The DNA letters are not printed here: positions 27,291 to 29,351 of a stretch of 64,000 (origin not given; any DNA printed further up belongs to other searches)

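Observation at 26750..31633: AprAB-like flavoprotein/ferredoxin pair embedded in an organic-acid catabolic operon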

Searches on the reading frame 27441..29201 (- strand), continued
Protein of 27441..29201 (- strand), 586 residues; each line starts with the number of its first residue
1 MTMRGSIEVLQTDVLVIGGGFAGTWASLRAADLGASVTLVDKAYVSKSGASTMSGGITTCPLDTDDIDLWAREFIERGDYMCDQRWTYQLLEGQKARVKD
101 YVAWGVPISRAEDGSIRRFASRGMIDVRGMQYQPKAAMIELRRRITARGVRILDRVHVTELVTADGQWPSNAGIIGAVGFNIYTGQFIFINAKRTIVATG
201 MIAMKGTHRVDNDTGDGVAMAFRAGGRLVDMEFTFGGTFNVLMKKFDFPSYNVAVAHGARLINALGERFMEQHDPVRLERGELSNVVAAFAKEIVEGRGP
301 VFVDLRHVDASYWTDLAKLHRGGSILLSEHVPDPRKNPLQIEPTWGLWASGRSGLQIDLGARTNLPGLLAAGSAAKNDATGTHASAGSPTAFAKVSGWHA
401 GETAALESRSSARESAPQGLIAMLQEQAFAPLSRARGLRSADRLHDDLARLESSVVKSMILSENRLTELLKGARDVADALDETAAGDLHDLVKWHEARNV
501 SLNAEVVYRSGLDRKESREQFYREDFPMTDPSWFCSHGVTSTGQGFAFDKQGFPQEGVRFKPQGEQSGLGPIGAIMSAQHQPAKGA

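Call 53: search_protein_families(library=ncbifam, proteins=[P0121, P0123, P0129, P0131, P0147, P0166, P0170, P0189, P0210, P0252], max_evalue=1e-40)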
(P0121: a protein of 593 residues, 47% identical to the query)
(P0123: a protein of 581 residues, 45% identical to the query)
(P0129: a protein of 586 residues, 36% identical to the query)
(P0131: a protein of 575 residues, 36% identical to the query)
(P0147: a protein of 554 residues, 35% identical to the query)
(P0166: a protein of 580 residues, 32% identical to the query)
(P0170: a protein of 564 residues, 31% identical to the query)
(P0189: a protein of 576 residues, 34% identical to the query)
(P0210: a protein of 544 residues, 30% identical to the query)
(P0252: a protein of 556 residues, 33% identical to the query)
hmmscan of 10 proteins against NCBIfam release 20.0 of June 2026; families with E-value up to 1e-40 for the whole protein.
P0121 (593 aa): 6 families
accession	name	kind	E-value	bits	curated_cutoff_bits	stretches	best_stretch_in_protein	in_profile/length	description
NF006131.0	PRK08275.1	equivalog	9.9e-54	182.6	587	1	7-540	5-536/577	fumarate reductase/succinate dehydrogenase flavoprotein subunit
NF004900.0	PRK06263.1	equivalog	8.9e-52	176.4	718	1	10-537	5-530/546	fumarate reductase (CoM/CoB) subunit TfrA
TIGR01812.1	sdhA_frdA_Gneg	subfamily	2.8e-50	171.4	567.3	1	14-561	1-562/568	succinate dehydrogenase or fumarate reductase, flavoprotein subunit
NF004724.0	PRK06069.1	subfamily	1.7e-45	155.3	826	1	12-558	5-568/577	succinate dehydrogenase/fumarate reductase flavoprotein subunit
NF005867.0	PRK07804.1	equivalog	1.1e-44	152.7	639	1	10-541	16-529/548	L-aspartate oxidase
TIGR00551.1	nadB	equivalog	2.2e-41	142.1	452.75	1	12-528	2-489/489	L-aspartate oxidase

P0123 (581 aa): 4 families
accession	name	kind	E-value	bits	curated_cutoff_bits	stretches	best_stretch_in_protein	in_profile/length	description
NF004900.0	PRK06263.1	equivalog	3.7e-59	200.8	718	1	6-533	5-535/546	fumarate reductase (CoM/CoB) subunit TfrA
NF006131.0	PRK08275.1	equivalog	8.5e-59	199.3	587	1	4-547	6-552/577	fumarate reductase/succinate dehydrogenase flavoprotein subunit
TIGR01812.1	sdhA_frdA_Gneg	subfamily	1.1e-50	172.7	567.3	1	10-553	1-562/568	succinate dehydrogenase or fumarate reductase, flavoprotein subunit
NF004724.0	PRK06069.1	subfamily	1.1e-44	152.6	826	1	6-553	3-571/577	succinate dehydrogenase/fumarate reductase flavoprotein subunit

P0129 (586 aa): 13 families
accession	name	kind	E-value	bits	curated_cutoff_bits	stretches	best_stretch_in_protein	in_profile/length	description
NF004900.0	PRK06263.1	equivalog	2.3e-68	231.2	718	1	9-545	3-536/546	fumarate reductase (CoM/CoB) subunit TfrA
NF006131.0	PRK08275.1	equivalog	4.6e-65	220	587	1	8-558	5-552/577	fumarate reductase/succinate dehydrogenase flavoprotein subunit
TIGR01812.1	sdhA_frdA_Gneg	subfamily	1.7e-64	218.3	567.3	1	15-564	1-562/568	succinate dehydrogenase or fumarate reductase, flavoprotein subunit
NF004724.0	PRK06069.1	subfamily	1.5e-63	214.9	826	1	11-563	3-570/577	succinate dehydrogenase/fumarate reductase flavoprotein subunit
TIGR01816.1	sdhA_forward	equivalog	9.8e-54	182.5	727.35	1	14-550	3-559/584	succinate dehydrogenase flavoprotein subunit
NF006686.0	PRK09231.1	equivalog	1.1e-45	156.3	854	1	11-562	3-573/598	fumarate reductase (quinol) flavoprotein subunit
NF005866.0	PRK07803.1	equivalog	2.3e-45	154.9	819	0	13-280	8-291/631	fumarate reductase/succinate dehydrogenase flavoprotein subunit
TIGR01176.1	fum_red_Fp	equivalog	9.2e-44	150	932.7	1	13-564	3-573/580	fumarate reductase (quinol) flavoprotein subunit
TIGR00551.1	nadB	equivalog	1.2e-43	149.6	452.75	1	13-530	2-489/489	L-aspartate oxidase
NF010374.0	PRK13800.1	equivalog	1.7e-43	149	1196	1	8-558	8-557/898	fumarate reductase/succinate dehydrogenase flavoprotein subunit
NF006383.0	PRK08626.1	equivalog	9.1e-43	146.5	663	0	142-572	163-598/657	fumarate reductase flavoprotein subunit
NF005867.0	PRK07804.1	equivalog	3.4e-41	141.1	639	1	11-548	16-534/548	L-aspartate oxidase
NF005331.0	PRK06854.1-2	equivalog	5.7e-41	140.6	557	0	11-549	7-543/563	adenylyl-sulfate reductase subunit alpha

P0131 (575 aa): 10 families
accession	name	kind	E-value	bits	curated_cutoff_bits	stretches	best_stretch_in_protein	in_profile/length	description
NF004900.0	PRK06263.1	equivalog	1.9e-73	247.9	718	1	8-542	5-541/546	fumarate reductase (CoM/CoB) subunit TfrA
NF006131.0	PRK08275.1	equivalog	2e-66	224.5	587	1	7-556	7-559/577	fumarate reductase/succinate dehydrogenase flavoprotein subunit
TIGR01812.1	sdhA_frdA_Gneg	subfamily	6.3e-64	216.4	567.3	1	12-554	1-561/568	succinate dehydrogenase or fumarate reductase, flavoprotein subunit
NF004724.0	PRK06069.1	subfamily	2.8e-58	197.5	826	1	10-554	5-570/577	succinate dehydrogenase/fumarate reductase flavoprotein subunit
NF005866.0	PRK07803.1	equivalog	4.8e-51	173.7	819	0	8-282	6-298/631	fumarate reductase/succinate dehydrogenase flavoprotein subunit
TIGR01816.1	sdhA_forward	equivalog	6.1e-51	173.2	727.35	1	9-539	1-555/584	succinate dehydrogenase flavoprotein subunit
NF004613.0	PRK05945.1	equivalog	2.7e-44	151.7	824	1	9-557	2-571/575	succinate dehydrogenase/fumarate reductase flavoprotein subunit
TIGR00551.1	nadB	equivalog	2.9e-44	151.6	452.75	1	9-522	1-489/489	L-aspartate oxidase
NF010374.0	PRK13800.1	equivalog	7.6e-44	150.2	1196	1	10-557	13-565/898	fumarate reductase/succinate dehydrogenase flavoprotein subunit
NF005867.0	PRK07804.1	equivalog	1e-42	146.1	639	1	9-545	17-539/548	L-aspartate oxidase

P0147 (554 aa): 15 families
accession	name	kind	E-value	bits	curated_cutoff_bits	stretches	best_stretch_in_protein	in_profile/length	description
NF004900.0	PRK06263.1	equivalog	2.9e-77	260.5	718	1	1-531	6-537/546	fumarate reductase (CoM/CoB) subunit TfrA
TIGR01812.1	sdhA_frdA_Gneg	subfamily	3.6e-69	233.7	567.3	1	4-547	1-561/568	succinate dehydrogenase or fumarate reductase, flavoprotein subunit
NF004724.0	PRK06069.1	subfamily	9.1e-68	228.8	826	1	1-548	4-571/577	succinate dehydrogenase/fumarate reductase flavoprotein subunit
NF006131.0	PRK08275.1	equivalog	1.8e-67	227.9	587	1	2-540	10-550/577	fumarate reductase/succinate dehydrogenase flavoprotein subunit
NF005331.0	PRK06854.1-2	equivalog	1.6e-56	191.9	557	1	1-535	8-545/563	adenylyl-sulfate reductase subunit alpha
TIGR01816.1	sdhA_forward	equivalog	3.7e-55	187.2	727.35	1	3-528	3-551/584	succinate dehydrogenase flavoprotein subunit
NF005037.0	PRK06452.1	equivalog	4.9e-49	167.4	862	1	1-547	4-559/566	succinate dehydrogenase flavoprotein subunit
NF005866.0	PRK07803.1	equivalog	3.4e-47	161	819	0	255-533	313-586/631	fumarate reductase/succinate dehydrogenase flavoprotein subunit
NF004613.0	PRK05945.1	equivalog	7.4e-46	156.9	824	1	2-548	3-569/575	succinate dehydrogenase/fumarate reductase flavoprotein subunit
NF010374.0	PRK13800.1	equivalog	1.5e-45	155.8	1196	1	2-542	13-557/898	fumarate reductase/succinate dehydrogenase flavoprotein subunit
TIGR01176.1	fum_red_Fp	equivalog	3.3e-44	151.5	932.7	1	2-535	3-559/580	fumarate reductase (quinol) flavoprotein subunit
NF006686.0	PRK09231.1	equivalog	2.8e-43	148.3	854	1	2-534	5-560/598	fumarate reductase (quinol) flavoprotein subunit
TIGR00551.1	nadB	equivalog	3.1e-43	148.2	452.75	1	2-515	2-489/489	L-aspartate oxidase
NF006383.0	PRK08626.1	equivalog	7.7e-43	146.7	663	0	124-534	157-573/657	fumarate reductase flavoprotein subunit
NF042982.1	MFR_Fp_SdhA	equivalog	1e-42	146.4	1100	1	3-547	48-606/612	8-methylmenaquinol:fumarate reductase flavoprotein subunit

P0166 (580 aa): 12 families
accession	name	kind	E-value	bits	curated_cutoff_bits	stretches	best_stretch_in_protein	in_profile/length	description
NF004900.0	PRK06263.1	equivalog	1.1e-71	242.1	718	1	8-547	4-542/546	fumarate reductase (CoM/CoB) subunit TfrA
TIGR01812.1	sdhA_frdA_Gneg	subfamily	3.5e-64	217.3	567.3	1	14-559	2-562/568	succinate dehydrogenase or fumarate reductase, flavoprotein subunit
NF006131.0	PRK08275.1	equivalog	1.5e-61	208.4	587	1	6-544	5-542/577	fumarate reductase/succinate dehydrogenase flavoprotein subunit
NF004724.0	PRK06069.1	subfamily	1.3e-59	202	826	1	9-560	3-572/577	succinate dehydrogenase/fumarate reductase flavoprotein subunit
NF005331.0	PRK06854.1-2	equivalog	2.6e-54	184.7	557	1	5-551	3-550/563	adenylyl-sulfate reductase subunit alpha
NF005866.0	PRK07803.1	equivalog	1.4e-52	178.8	819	0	9-274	6-291/631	fumarate reductase/succinate dehydrogenase flavoprotein subunit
TIGR00551.1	nadB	equivalog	2.1e-51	175.1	452.75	1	12-526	3-489/489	L-aspartate oxidase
TIGR01816.1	sdhA_forward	equivalog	1.5e-49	168.7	727.35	1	13-547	4-559/584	succinate dehydrogenase flavoprotein subunit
NF005037.0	PRK06452.1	equivalog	2.2e-46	158.6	862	1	8-564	2-565/566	succinate dehydrogenase flavoprotein subunit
NF004613.0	PRK05945.1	equivalog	5.5e-44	150.7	824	1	11-548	3-558/575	succinate dehydrogenase/fumarate reductase flavoprotein subunit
NF005636.0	PRK07395.1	subfamily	1.9e-43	148.6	723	1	11-544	12-552/560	L-aspartate oxidase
NF005701.0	PRK07512.1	equivalog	2e-42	145.3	528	1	8-547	6-505/516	L-aspartate oxidase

P0170 (564 aa): 4 families
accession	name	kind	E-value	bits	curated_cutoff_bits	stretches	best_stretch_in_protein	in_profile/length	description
NF004900.0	PRK06263.1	equivalog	1.2e-54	185.9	718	1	7-537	4-536/546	fumarate reductase (CoM/CoB) subunit TfrA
NF006131.0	PRK08275.1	equivalog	2.2e-52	178.2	587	1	8-545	8-547/577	fumarate reductase/succinate dehydrogenase flavoprotein subunit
TIGR01812.1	sdhA_frdA_Gneg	subfamily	5.3e-49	167.1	567.3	1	12-556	1-562/568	succinate dehydrogenase or fumarate reductase, flavoprotein subunit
NF004724.0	PRK06069.1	subfamily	7.2e-49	166.4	826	1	7-556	2-571/577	succinate dehydrogenase/fumarate reductase flavoprotein subunit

P0189 (576 aa): 8 families
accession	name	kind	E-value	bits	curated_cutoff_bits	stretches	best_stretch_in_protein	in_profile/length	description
NF006131.0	PRK08275.1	equivalog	1e-67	228.8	587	1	9-569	7-563/577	fumarate reductase/succinate dehydrogenase flavoprotein subunit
NF004900.0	PRK06263.1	equivalog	6.3e-66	223.1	718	1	9-548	4-540/546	fumarate reductase (CoM/CoB) subunit TfrA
NF004724.0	PRK06069.1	subfamily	6.7e-59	199.6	826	1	10-568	3-576/577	succinate dehydrogenase/fumarate reductase flavoprotein subunit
TIGR01812.1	sdhA_frdA_Gneg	subfamily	3.2e-57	194.3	567.3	1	14-567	1-566/568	succinate dehydrogenase or fumarate reductase, flavoprotein subunit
NF005331.0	PRK06854.1-2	equivalog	7.8e-55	186.4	557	1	9-551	6-547/563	adenylyl-sulfate reductase subunit alpha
NF010374.0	PRK13800.1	equivalog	1.1e-43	149.6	1196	1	11-566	12-565/898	fumarate reductase/succinate dehydrogenase flavoprotein subunit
TIGR01816.1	sdhA_forward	equivalog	4e-43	147.4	727.35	1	13-546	3-554/584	succinate dehydrogenase flavoprotein subunit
NF042982.1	MFR_Fp_SdhA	equivalog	3.7e-41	141.3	1100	1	12-551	47-596/612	8-methylmenaquinol:fumarate reductase flavoprotein subunit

P0210 (544 aa): 4 families
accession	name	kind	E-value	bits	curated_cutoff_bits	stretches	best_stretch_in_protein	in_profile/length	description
NF006131.0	PRK08275.1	equivalog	4.4e-61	206.9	587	1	9-544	8-552/577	fumarate reductase/succinate dehydrogenase flavoprotein subunit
NF004900.0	PRK06263.1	equivalog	8.7e-52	176.4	718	1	8-534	4-539/546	fumarate reductase (CoM/CoB) subunit TfrA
TIGR01812.1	sdhA_frdA_Gneg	subfamily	3.5e-43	147.9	567.3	0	13-228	1-223/568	succinate dehydrogenase or fumarate reductase, flavoprotein subunit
NF004724.0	PRK06069.1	subfamily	4.7e-41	140.6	826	0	318-544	332-565/577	succinate dehydrogenase/fumarate reductase flavoprotein subunit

P0252 (556 aa): 15 families
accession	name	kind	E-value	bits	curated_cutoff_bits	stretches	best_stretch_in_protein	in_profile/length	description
NF006131.0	PRK08275.1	equivalog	3.1e-98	329.6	587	1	10-551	5-548/577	fumarate reductase/succinate dehydrogenase flavoprotein subunit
NF005331.0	PRK06854.1-2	equivalog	2.9e-73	247.2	557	1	12-541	6-539/563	adenylyl-sulfate reductase subunit alpha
NF010374.0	PRK13800.1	equivalog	4.5e-73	246.9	1196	1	11-553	9-555/898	fumarate reductase/succinate dehydrogenase flavoprotein subunit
NF004900.0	PRK06263.1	equivalog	4.6e-66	223.5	718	1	12-543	4-537/546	fumarate reductase (CoM/CoB) subunit TfrA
TIGR01812.1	sdhA_frdA_Gneg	subfamily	2.6e-63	214.4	567.3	1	17-553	1-554/568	succinate dehydrogenase or fumarate reductase, flavoprotein subunit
NF004724.0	PRK06069.1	subfamily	4.1e-61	206.8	826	1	13-555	3-565/577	succinate dehydrogenase/fumarate reductase flavoprotein subunit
NF005867.0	PRK07804.1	equivalog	1.4e-50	172.1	639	1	14-546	17-535/548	L-aspartate oxidase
NF004613.0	PRK05945.1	equivalog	7.9e-50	170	824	1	15-555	3-563/575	succinate dehydrogenase/fumarate reductase flavoprotein subunit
NF005866.0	PRK07803.1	equivalog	1.1e-48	165.8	819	0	332-543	362-584/631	fumarate reductase/succinate dehydrogenase flavoprotein subunit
TIGR00551.1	nadB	equivalog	1.3e-48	166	452.75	1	16-527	3-489/489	L-aspartate oxidase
NF005701.0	PRK07512.1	equivalog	4.3e-47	160.6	528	1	13-534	7-491/516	L-aspartate oxidase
NF005037.0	PRK06452.1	equivalog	2.7e-45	155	862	1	14-555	4-554/566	succinate dehydrogenase flavoprotein subunit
TIGR01816.1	sdhA_forward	equivalog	5.3e-45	153.6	727.35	0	169-548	164-559/584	succinate dehydrogenase flavoprotein subunit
NF006567.0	PRK09077.1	equivalog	2.7e-42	144.7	629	1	11-533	4-525/537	L-aspartate oxidase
NF042982.1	MFR_Fp_SdhA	equivalog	1.3e-41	142.7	1100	1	15-544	47-591/612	8-methylmenaquinol:fumarate reductase flavoprotein subunit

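Call 54: predict_structure(alignment_id=A1)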
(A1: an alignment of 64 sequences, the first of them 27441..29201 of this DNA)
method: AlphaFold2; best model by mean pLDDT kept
length: 586 residues; sequences in the alignment: 64
mean_pLDDT: 87.2   pTM: 0.90
mean pLDDT of the five models: 87.2, 86.3, 86.0, 85.3, 83.0
residues with pLDDT >= 90: 330; 70-90: 205; 50-70: 36; < 50: 15
segments of 3 or more residues with pLDDT < 50: 45-52, 582-586
pLDDT, mean of each block of 10 residues (from residue 1): 72 93 94 98 53 69 92 79 87 93 91 87 79 85 94 93 97 97 94 94 69 82 96 86 83 84 94 86 89 92 93 77 76 94 83 92 98 90 74 94 98 94 96 89 91 86 95 95 93 94 95 88 89 84 93 80 71 82 41
secondary structure, 60 per line:
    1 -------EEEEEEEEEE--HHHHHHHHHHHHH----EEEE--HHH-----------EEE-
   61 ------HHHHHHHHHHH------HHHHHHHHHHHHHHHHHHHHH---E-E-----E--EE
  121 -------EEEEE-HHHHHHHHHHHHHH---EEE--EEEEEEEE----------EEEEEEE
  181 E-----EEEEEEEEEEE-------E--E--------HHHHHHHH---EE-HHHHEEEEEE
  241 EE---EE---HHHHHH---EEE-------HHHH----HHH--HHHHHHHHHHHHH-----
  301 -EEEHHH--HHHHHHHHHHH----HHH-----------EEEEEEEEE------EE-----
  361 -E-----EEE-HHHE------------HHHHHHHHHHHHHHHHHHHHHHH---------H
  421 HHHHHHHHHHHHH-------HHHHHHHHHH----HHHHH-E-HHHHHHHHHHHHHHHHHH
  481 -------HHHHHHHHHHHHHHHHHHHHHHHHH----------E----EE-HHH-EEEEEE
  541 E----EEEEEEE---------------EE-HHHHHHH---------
elements in order: E8-17 H20-32 E37-40 E57-59 H67-77 H84-104 E128-132 H134-147 E151-153 E156-163 E174-181 E187-197 H217-224 H231-234 E235-242 H251-256 E260-262 H270-273 H283-295 E302-304 H310-320 E339-347 E368-370 H388-410 H420-433 H441-450 H455-459 H463-480 H488-512 E535-541 E546-552 H571-577

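Call 56: find_encoding_contigs(protein=P0131, flank=6000, max_places=2)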
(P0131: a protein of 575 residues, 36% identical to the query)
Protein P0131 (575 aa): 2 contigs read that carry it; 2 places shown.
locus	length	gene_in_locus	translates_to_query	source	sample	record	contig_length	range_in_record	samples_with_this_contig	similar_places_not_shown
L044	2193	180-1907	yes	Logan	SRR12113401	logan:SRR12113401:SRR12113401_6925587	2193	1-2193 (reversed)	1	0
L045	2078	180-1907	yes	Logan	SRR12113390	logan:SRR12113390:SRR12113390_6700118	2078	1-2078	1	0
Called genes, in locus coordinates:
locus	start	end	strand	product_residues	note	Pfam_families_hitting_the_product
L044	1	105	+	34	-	?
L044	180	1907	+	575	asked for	PF00890:FAD_binding_2, PF01266:DAO, PF07992:Pyr_redox_2 (faint), PF12831:FAD_oxidored, PF02910:Succ_DH_flav_C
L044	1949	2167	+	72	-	PF12797:Fer4_2 (faint), PF13237:Fer4_10 (weak), PF00037:Fer4 (weak), PF12837:Fer4_6 (faint), PF14697:Fer4_21, PF12800:Fer4_4 (faint), PF12838:Fer4_7, PF13187:Fer4_9, +1 more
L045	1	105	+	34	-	?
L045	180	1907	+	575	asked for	PF00890:FAD_binding_2, PF01266:DAO, PF07992:Pyr_redox_2 (faint), PF12831:FAD_oxidored, PF02910:Succ_DH_flav_C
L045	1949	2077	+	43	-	?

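Call 57: find_encoding_contigs(protein=P0121, flank=6000, max_places=2)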
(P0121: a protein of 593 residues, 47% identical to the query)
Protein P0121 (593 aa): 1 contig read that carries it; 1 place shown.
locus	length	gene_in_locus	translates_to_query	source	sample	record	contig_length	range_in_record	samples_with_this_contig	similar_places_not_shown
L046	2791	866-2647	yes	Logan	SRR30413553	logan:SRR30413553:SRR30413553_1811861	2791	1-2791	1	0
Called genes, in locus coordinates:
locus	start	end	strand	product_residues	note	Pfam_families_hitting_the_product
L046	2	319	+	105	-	?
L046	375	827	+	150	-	PF13545:HTH_Crp_2 (faint), PF25213:HVO_A0261_N (weak), PF01047:MarR, PF12802:MarR_2, PF13463:HTH_27, PF09339:HTH_IclR (weak)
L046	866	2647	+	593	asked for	PF00890:FAD_binding_2, PF01266:DAO, PF07992:Pyr_redox_2 (faint), PF12831:FAD_oxidored (weak), PF02910:Succ_DH_flav_C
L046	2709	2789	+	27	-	?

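Call 59: fold_search(model_id=the predicted structure, library=pdb)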
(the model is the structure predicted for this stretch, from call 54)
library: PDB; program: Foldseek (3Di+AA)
matches with E <= 10: 1542; with E <= 0.001: 733
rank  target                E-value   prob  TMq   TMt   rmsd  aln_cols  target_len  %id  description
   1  8dyd_A                8.6e-31  1.00  0.74  0.72   4.9       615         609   21  Crystal structure of human SDHA-SDHAF2-SDHAF4 assembly intermediate (released 2024-01-10)
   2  8a8o_A                9.6e-31  1.00  0.81  0.85   3.6       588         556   22  PAPS reductase from Methanothermococcus thermolithotrophicus refined to 1.45 A (released 2023-04-26)
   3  9fq7_2M               9.0e-30  1.00  0.82  0.79   3.2       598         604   21  Perkinsus marinus Respiratory supercomplex CII2CIII2CIV2 in c1 sate (released 2025-07-02)
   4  6myr_A                1.1e-29  1.00  0.80  0.77   3.5       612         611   20  Avian mitochondrial complex II with thiapronil bound (released 2019-10-16)
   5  6vax_A                1.1e-29  1.00  0.77  0.74   4.3       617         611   21  Crystal structure of human SDHA-SDHAF2 assembly intermediate (released 2020-08-26)
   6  3vr8_A                1.1e-29  1.00  0.80  0.76   4.0       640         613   21  Mitochondrial rhodoquinol-fumarate reductase from the parasitic nematode Ascaris suum (released 2012-07-11)
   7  6awf_A                1.5e-29  1.00  0.82  0.83   3.4       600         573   21  Escherichia coli quinol:fumarate reductase crystallized without dicarboxylate (released 2017-12-06)
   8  8gs8_A                1.7e-29  1.00  0.80  0.76   4.1       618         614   22  cryo-EM structure of the human respiratory complex II (released 2023-05-10)
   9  2b76_A                1.8e-29  1.00  0.82  0.83   3.5       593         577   21  E. coli Quinol fumarate reductase FrdA E49Q mutation (released 2006-02-21)
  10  2fbw_A                2.5e-29  1.00  0.80  0.77   3.9       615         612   20  Avian respiratory complex II with carboxin bound (released 2005-12-20)
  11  9fzl_2M               3.1e-29  1.00  0.82  0.80   3.4       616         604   21  Perkinsus marinus respiratory supercomplex CII2CIII2CIV2 in an intermediate state (released 2025-07-23)
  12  4ysx_A                3.4e-29  1.00  0.79  0.75   3.7       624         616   20  Crystal structure of Mitochondrial rhodoquinol-fumarate reductase from Ascaris suum with the specific inhibitor NN23 (released 2015-08-05)
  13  5vpn_A                4.2e-29  1.00  0.81  0.82   3.6       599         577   20  E. coli Quinol fumarate reductase FrdA E245Q mutation (released 2017-06-21)
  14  1kf6_A                4.5e-29  1.00  0.80  0.82   3.6       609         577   21  E. coli Quinol-Fumarate Reductase with Bound Inhibitor HQNO (released 2002-03-13)
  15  8b6g_CA               5.8e-29  1.00  0.80  0.78   3.8       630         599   20  Cryo-EM structure of succinate dehydrogenase complex (complex-II) in respiratory supercomplex of Tetrahymena thermoph (released 2023-03-29)
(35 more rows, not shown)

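Call 71: find_encoding_contigs(protein=P0147, flank=5000, max_places=1)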
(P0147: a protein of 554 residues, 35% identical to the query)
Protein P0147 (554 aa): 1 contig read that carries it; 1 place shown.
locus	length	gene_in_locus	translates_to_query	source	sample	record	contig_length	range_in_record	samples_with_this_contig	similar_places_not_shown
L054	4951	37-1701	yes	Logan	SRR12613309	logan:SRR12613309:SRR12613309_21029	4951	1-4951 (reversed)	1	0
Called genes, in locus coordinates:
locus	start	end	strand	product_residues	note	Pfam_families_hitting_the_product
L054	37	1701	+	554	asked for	PF00890:FAD_binding_2, PF01134:GIDA (weak), PF01266:DAO, PF03486:HI0933_like (faint), PF07992:Pyr_redox_2 (faint), PF12831:FAD_oxidored (weak), PF02910:Succ_DH_flav_C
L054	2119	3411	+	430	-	PF09861:Lar_N, PF21113:LarA_C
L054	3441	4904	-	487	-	PF20695:UbiD_N, PF01977:UbiD, PF20696:UbiD_C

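Call 72: find_encoding_contigs(protein=P0170, flank=5000, max_places=1)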
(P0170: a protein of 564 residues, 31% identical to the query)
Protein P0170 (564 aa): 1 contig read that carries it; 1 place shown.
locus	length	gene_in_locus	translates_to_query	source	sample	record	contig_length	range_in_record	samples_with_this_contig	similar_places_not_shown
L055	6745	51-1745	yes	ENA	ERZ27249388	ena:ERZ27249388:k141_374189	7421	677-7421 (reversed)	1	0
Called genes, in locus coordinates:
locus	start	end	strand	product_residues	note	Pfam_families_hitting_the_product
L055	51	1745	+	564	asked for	PF00890:FAD_binding_2, PF01266:DAO, PF03486:HI0933_like (weak), PF12831:FAD_oxidored (weak), PF02910:Succ_DH_flav_C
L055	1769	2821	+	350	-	PF03601:Cons_hypoth698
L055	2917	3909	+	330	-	-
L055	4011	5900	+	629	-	PF06808:DctM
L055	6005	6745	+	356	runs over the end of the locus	PF16868:NMT1_3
